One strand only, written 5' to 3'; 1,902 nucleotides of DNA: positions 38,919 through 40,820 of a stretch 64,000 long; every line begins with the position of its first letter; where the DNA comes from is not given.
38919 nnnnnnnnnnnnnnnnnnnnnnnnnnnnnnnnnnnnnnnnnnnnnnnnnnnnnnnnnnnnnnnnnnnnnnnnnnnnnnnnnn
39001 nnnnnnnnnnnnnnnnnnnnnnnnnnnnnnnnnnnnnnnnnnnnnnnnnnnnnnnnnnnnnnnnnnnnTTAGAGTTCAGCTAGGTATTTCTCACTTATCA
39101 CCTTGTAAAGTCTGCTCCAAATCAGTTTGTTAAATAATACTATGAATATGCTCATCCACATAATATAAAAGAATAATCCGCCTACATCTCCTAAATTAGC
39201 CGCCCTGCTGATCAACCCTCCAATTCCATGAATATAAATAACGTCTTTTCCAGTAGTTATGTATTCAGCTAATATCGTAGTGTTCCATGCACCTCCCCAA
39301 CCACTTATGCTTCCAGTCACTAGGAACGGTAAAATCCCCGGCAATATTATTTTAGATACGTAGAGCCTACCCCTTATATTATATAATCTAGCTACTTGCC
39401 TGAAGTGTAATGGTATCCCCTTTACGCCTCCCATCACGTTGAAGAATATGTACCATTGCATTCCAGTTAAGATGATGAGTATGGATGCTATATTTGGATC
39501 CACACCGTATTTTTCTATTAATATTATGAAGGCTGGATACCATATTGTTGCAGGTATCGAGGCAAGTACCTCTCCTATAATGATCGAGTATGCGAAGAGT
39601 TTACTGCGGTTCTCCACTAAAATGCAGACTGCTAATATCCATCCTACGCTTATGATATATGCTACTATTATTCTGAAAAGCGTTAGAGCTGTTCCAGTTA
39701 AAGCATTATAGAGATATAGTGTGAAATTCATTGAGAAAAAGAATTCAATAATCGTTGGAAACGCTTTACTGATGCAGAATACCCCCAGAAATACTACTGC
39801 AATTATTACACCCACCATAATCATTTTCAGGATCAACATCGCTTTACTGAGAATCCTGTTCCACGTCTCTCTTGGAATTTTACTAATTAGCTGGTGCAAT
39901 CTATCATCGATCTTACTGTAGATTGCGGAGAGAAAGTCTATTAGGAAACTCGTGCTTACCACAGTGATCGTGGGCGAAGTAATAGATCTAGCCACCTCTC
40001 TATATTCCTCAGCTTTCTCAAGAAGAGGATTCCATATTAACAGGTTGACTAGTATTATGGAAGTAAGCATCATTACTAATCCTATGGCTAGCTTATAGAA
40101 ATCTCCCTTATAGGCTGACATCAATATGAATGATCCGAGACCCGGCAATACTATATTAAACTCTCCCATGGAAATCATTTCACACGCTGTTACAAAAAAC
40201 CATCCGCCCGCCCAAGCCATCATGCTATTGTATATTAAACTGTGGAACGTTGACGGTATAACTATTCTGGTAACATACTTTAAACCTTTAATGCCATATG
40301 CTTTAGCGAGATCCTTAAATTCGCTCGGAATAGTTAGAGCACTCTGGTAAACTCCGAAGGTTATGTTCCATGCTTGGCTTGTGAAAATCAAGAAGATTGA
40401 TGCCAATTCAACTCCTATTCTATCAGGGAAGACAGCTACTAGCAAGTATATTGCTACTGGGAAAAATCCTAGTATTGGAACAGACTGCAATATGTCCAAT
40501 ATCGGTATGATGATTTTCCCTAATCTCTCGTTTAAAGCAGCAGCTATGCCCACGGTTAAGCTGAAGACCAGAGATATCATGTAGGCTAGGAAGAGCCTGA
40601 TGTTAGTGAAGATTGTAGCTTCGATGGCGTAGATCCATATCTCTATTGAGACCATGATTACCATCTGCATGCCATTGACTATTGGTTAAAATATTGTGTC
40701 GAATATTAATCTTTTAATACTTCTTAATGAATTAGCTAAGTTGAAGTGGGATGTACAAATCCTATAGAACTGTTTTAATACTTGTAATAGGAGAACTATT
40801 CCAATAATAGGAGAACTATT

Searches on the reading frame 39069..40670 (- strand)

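Call 18: search_protein_families(library=ncbifam, proteins=[window:39069-40670:-], max_evalue=0.00001)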
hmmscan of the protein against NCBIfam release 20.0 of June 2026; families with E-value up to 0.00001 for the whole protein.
window:39069-40670:- (533 aa): 4 families
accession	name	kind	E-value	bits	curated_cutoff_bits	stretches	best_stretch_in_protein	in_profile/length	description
TIGR01183.1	ntrB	equivalog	4.6e-21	75.4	209.05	2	327-517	19-199/202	nitrate ABC transporter permease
NF040733.1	ABC_perm_U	equivalog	1.1e-13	51.3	295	2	15-168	54-200/251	ABC transporter permease subunit SaoP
NF008470.0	PRK11365.1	equivalog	1.4e-07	31.2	347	0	306-480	44-211/263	aliphatic sulfonate ABC transporter permease SsuC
TIGR03416.1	ABC_choXWV_perm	equivalog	2.4e-06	27.2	363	1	6-145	79-207/267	choline ABC transporter permease subunit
